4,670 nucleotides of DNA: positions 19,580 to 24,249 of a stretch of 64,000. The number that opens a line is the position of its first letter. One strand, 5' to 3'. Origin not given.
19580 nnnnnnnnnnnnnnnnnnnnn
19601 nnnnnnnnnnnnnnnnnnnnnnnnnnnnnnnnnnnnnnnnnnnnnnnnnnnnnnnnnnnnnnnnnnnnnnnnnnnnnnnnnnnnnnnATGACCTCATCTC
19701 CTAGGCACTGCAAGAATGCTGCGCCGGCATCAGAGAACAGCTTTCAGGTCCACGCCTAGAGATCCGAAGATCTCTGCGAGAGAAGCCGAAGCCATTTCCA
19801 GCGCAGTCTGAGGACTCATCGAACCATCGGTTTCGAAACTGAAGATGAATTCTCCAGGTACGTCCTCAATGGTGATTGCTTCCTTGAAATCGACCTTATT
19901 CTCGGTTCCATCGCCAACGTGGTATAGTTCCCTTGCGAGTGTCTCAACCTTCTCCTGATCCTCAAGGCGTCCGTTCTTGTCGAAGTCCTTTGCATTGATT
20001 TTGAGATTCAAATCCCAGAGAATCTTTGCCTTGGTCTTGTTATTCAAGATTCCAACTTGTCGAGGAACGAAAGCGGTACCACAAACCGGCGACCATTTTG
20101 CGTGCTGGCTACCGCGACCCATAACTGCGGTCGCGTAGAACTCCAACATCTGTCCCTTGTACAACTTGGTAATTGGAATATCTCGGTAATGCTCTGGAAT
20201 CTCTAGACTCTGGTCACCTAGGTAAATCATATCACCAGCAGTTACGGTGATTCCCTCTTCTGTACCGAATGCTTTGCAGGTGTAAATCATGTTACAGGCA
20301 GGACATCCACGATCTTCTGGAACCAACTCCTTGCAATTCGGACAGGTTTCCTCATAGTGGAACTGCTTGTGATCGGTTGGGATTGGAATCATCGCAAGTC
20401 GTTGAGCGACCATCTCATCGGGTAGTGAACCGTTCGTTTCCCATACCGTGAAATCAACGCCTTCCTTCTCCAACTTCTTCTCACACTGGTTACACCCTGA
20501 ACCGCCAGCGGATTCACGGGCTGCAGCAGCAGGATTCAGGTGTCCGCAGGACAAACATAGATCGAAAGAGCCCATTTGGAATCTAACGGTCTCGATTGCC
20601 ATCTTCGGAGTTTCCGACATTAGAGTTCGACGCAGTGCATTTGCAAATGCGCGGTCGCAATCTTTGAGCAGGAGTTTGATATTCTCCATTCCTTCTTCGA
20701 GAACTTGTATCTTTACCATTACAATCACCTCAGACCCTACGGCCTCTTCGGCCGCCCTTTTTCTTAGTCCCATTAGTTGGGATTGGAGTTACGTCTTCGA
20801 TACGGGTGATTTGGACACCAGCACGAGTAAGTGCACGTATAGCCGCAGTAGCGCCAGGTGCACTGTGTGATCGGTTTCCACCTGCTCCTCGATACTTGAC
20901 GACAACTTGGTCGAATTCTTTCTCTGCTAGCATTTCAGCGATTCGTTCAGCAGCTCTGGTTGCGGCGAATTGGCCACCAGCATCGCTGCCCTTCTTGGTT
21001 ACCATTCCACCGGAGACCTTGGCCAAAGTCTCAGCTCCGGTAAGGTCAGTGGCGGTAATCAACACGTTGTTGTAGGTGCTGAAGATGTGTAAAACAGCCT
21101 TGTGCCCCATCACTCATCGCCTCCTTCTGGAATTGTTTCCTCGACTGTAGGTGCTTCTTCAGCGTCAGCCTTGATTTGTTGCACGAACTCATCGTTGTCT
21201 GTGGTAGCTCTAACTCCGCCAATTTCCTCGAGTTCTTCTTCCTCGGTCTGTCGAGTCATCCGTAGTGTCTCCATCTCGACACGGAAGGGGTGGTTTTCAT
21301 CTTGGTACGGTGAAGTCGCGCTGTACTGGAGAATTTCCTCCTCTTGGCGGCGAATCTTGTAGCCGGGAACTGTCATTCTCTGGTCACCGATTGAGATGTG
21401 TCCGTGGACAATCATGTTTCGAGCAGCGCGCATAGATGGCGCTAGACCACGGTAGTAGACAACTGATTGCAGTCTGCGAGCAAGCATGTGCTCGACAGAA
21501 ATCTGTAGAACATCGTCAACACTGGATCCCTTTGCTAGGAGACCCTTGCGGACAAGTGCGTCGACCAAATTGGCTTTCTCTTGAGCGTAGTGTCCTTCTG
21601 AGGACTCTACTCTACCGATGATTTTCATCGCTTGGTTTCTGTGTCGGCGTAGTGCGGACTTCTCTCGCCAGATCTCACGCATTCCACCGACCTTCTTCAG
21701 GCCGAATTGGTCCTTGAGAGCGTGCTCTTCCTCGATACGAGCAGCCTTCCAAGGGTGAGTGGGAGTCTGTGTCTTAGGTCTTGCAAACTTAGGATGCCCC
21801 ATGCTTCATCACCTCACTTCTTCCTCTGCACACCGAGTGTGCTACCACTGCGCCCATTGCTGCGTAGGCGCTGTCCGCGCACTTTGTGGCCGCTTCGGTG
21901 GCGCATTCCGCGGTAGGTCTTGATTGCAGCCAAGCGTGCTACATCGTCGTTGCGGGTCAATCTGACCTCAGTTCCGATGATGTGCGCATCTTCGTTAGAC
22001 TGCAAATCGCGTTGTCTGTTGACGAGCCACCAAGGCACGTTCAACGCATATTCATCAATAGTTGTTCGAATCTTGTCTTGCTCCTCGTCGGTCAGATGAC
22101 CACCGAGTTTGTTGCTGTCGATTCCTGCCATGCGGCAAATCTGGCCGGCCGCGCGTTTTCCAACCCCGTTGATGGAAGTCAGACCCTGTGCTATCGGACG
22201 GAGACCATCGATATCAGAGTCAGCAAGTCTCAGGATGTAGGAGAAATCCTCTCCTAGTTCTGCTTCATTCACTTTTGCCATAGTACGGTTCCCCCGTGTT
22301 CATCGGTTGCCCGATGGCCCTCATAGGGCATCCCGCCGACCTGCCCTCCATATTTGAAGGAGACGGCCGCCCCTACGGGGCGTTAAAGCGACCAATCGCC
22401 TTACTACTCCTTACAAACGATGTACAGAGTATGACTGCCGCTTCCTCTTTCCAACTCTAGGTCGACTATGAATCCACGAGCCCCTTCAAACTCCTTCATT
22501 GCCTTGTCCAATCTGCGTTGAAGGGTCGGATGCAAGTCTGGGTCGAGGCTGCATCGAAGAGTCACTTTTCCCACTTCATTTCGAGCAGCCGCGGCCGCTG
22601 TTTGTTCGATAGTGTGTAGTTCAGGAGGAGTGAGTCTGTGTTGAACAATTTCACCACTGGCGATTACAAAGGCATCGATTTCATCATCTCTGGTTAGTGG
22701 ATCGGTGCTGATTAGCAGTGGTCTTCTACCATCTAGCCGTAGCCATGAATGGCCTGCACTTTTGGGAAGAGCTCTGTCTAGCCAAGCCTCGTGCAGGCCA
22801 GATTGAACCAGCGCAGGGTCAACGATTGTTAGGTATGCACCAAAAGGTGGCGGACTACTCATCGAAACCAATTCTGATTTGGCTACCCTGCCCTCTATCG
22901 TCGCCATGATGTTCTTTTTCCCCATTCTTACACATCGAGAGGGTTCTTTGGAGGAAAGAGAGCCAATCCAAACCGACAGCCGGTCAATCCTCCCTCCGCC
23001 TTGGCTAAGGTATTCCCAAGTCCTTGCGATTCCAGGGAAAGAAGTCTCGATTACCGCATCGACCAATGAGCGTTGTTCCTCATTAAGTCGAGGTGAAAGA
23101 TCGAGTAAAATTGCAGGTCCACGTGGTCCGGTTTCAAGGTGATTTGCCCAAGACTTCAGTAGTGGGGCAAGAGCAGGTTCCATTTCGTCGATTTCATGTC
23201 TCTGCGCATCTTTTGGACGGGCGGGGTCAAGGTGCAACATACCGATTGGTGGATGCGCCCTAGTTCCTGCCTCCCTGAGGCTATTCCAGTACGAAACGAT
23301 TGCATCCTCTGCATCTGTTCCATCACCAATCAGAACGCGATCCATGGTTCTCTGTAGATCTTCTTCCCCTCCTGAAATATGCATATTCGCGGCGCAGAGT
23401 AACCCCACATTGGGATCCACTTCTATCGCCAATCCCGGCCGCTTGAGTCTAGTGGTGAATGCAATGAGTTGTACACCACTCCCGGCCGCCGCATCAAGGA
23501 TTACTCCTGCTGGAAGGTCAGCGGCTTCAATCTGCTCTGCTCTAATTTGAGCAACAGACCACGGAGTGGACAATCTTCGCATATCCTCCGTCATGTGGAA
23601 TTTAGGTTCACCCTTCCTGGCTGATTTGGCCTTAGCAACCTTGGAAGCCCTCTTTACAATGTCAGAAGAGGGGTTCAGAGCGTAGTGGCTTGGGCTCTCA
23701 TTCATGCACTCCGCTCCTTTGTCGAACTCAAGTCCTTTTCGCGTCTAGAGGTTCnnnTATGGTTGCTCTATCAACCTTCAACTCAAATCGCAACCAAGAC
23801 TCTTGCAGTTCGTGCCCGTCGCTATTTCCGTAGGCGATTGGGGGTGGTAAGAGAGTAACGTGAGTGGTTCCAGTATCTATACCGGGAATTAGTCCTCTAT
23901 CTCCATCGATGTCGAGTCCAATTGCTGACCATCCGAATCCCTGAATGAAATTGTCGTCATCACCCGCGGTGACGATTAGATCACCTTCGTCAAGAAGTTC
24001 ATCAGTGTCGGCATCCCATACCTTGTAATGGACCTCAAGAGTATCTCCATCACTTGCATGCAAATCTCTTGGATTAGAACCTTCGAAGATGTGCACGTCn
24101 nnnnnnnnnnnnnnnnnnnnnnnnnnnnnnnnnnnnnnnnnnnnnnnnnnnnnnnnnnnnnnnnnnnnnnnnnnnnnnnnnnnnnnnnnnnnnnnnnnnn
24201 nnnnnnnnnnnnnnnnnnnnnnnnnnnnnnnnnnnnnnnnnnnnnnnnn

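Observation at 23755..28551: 1264-aa polytopic membrane protein co-oriented with a membrane-anchored FKBP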

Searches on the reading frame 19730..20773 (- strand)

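Call 24: search_protein_families(library=pfam, proteins=[window:19730-20773:-], max_evalue=0.001)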
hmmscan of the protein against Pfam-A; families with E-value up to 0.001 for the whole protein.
window:19730-20773:- (347 aa): 2 families
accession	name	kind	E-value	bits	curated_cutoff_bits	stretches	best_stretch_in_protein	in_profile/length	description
PF01193.29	RNA_pol_L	-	1.1e-16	60.8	24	1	34-334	2-72/74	RNA polymerase Rpb3/Rpb11 dimerisation domain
PF01000.31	RNA_pol_A_bac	-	3.4e-10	40.6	33.9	1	122-226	6-101/119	RNA polymerase Rpb3/RpoA insert domain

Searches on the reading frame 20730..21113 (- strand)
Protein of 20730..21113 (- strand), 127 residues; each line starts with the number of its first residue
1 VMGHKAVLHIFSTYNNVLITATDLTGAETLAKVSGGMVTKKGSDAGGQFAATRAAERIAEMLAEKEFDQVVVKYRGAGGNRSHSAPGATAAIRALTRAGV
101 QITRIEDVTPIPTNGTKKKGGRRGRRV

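Call 87: search_protein_families(library=pfam, proteins=[window:20730-21113:-], max_evalue=0.1)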
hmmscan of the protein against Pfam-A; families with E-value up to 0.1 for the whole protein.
window:20730-21113:- (127 aa): 3 families
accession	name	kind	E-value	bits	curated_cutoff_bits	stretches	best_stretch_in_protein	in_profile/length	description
PF00411.24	Ribosomal_S11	-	2.7e-30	105.4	25.1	1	7-123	2-110/110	Ribosomal protein S11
PF00861.27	Ribosomal_L18p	-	0.00095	19.9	27.8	1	4-73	23-92/116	Ribosomal L18 of archaea, bacteria, mitoch. and chloroplast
PF11203.13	EccE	-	0.073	13.9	23.7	0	41-73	26-58/97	Putative type VII ESX secretion system translocon, EccE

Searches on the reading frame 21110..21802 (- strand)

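Call 5: search_protein_families(library=pfam, proteins=[window:21110-21802:-], max_evalue=0.01)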
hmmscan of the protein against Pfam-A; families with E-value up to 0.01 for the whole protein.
window:21110-21802:- (230 aa): 2 families
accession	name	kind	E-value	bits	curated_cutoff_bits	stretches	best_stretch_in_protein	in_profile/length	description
PF01479.30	S4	-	5.8e-10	39.2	22.8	1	109-154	1-46/48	S4 domain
PF22421.1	SYY_C-terminal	-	4.1e-05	23.8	27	1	97-154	8-64/83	Tyrosine--tRNA ligase SYY-like C-terminal domain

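Call 6: search_protein_families(library=ncbifam, proteins=[window:21110-21802:-], max_evalue=0.01)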
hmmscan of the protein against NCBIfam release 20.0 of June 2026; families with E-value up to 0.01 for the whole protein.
window:21110-21802:- (230 aa): 4 families
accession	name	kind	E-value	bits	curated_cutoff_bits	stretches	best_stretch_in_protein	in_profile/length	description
NF003139.0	PRK04051.1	equivalog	3.9e-52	176.7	138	1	1-179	1-173/179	30S ribosomal protein S4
TIGR01018.1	uS4_arch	equivalog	2.5e-45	154.3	82.25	1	1-166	1-161/162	30S ribosomal protein S4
NF003717.0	PRK05327.1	equivalog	3e-10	40.3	116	1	105-154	88-137/202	30S ribosomal protein S4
TIGR01017.1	rpsD_bact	equivalog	4e-10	39.8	177.2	1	106-154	87-135/200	30S ribosomal protein S4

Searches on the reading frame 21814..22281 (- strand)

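Call 5: search_protein_families(library=pfam, proteins=[window:21814-22281:-], max_evalue=0.01)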
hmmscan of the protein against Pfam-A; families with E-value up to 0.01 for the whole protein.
window:21814-22281:- (155 aa): 1 family
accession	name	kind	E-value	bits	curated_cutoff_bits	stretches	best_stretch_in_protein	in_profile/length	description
PF00416.27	Ribosomal_S13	-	8.9e-35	120.3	31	1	18-144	1-127/128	Ribosomal protein S13/S18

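Call 6: search_protein_families(library=ncbifam, proteins=[window:21814-22281:-], max_evalue=0.01)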
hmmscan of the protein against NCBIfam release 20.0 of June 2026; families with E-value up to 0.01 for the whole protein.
window:21814-22281:- (155 aa): 3 families
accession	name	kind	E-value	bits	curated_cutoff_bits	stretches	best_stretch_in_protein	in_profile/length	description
NF003140.0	PRK04053.1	equivalog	8e-50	169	159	1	9-155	5-151/157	30S ribosomal protein S13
TIGR03629.1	uS13_arch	equivalog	3.8e-48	163.4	175.55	1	12-155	1-144/144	30S ribosomal protein S13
TIGR03631.1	uS13_bact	equivalog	1e-17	64.6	130.45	2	100-145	62-107/113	30S ribosomal protein S13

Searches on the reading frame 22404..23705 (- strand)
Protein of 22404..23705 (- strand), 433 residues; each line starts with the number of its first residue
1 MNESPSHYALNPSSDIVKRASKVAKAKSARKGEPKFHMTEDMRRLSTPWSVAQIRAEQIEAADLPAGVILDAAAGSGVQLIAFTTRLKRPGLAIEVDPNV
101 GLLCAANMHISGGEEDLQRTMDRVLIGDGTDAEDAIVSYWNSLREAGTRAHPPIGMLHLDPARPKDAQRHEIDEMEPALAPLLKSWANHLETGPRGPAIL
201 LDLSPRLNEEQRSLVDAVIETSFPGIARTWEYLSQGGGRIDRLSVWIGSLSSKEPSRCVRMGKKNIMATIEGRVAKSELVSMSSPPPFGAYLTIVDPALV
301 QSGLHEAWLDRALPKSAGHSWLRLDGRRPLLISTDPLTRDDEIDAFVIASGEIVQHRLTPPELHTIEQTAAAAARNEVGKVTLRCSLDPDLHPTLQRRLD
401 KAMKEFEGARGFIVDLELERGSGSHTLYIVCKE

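Call 5: search_protein_families(library=pfam, proteins=[window:22404-23705:-], max_evalue=0.01)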
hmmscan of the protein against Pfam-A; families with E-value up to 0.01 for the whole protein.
window:22404-23705:- (433 aa): 0 families

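Call 6: search_protein_families(library=ncbifam, proteins=[window:22404-23705:-], max_evalue=0.01)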
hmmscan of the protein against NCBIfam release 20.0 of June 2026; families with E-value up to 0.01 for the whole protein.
window:22404-23705:- (433 aa): 0 families

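Call 7: search_protein_families(library=pfam, proteins=[window:22404-23705:-], max_evalue=10)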
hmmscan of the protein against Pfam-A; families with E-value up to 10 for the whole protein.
window:22404-23705:- (433 aa): 0 families
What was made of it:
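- Closest known: GT-C glycosyltransferases / STT3-AglB oligosaccharyltransferases and Wzx/MurJ flippases. Different: No Pfam or NCBIfam hit (calls 5-7).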

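Call 64: search_solved_structures(query=window:22404-23705:-, max_evalue=1)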
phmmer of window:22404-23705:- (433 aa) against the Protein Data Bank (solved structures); distinct sequences matched with E-value up to 1: 1.
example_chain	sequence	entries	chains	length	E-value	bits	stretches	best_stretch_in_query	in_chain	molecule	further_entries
7zph_A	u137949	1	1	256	0.053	15.7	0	44-96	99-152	Pizza6-TNK-RSH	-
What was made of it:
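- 22404..23705 (-): 433-aa conserved protein of unknown family, always between FK and the S13 operon. No Pfam, NCBIfam or PDB match (calls 5-7, 64).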

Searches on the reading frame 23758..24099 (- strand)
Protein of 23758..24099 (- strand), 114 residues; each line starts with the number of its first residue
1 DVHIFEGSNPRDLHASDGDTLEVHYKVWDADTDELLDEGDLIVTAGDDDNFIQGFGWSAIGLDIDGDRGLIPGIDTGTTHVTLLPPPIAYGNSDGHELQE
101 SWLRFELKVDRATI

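Call 99: search_solved_structures(query=A5, max_evalue=10, show_alignments=3)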
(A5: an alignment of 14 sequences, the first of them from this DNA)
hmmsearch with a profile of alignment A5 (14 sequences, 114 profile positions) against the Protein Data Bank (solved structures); distinct sequences matched with E-value up to 10: 20.
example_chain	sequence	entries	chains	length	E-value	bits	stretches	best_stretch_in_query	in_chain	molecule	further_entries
3jxv_A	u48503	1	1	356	0.017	18.2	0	67-107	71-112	70 kDa peptidyl-prolyl isomerase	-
3jym_A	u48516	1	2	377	0.021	17.9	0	67-107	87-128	FK506-binding protein (FKBP) from wheat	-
5i98_A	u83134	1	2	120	0.06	16.5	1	14-93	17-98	FK506-binding protein 1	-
5hw8_A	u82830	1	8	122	0.062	16.4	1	14-93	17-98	FK506-binding protein 1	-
5htg_A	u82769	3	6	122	0.069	16.3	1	14-92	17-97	FK506-binding protein 1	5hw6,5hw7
6tz6_C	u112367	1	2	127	0.077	16.1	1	14-92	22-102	FK506-binding protein 1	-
3emi_A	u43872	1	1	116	0.52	13.5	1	26-81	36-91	Hia (Adhesin)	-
8bl3_A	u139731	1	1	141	0.74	13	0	2-27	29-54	scIg12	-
7xyj_A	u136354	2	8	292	0.95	12.6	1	24-65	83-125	Thymidylate synthase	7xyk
7cc8_A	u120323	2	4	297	0.99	12.6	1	24-65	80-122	Thymidylate Synthase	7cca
7f2j_A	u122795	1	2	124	1.1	12.5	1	70-110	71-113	Peptidyl-prolyl cis-trans isomerase FKBP53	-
8bl6_A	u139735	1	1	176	1.2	12.3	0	2-28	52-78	dIG14-scdim-EF62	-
6j2m_A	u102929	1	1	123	1.3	12.1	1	70-109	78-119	Peptidyl-prolyl cis-trans isomerase FKBP53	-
3jsu_A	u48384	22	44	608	1.4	12.1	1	21-63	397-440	Dihydrofolate reductase-thymidylate synthase | Bifunctional dihydrofolate reductase-thymidylate synthase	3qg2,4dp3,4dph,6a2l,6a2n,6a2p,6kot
8wgm_A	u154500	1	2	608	1.4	12.1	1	21-63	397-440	Bifunctional dihydrofolate reductase-thymidylate synthase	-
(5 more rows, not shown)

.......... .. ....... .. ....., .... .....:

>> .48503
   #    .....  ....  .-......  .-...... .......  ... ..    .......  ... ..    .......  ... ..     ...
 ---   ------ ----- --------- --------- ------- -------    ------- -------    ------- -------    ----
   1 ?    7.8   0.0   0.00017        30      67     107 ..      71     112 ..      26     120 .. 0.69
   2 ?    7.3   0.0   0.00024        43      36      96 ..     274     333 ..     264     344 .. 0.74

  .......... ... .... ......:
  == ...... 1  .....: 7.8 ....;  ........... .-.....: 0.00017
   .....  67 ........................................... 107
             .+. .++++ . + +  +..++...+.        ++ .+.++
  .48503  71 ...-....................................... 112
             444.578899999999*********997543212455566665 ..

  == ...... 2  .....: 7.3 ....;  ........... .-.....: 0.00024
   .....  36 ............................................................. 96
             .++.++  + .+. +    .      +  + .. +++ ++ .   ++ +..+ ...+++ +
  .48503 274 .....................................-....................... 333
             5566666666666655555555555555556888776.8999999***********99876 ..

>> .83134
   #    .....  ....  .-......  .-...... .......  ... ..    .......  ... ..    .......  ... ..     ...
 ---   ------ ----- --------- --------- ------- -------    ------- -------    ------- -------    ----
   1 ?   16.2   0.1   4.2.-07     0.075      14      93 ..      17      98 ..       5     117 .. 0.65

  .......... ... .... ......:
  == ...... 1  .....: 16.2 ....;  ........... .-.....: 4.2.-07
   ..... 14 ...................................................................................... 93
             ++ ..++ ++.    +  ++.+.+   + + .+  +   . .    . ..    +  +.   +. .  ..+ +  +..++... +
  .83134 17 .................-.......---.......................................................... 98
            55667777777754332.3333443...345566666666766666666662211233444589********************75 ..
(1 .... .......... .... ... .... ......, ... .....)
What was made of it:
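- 23776..24057 (-): FK aa 219-312: divergent FKBP-like domain. The top PDB profile hits are FKBPs at E 0.017-0.08 (call 99).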
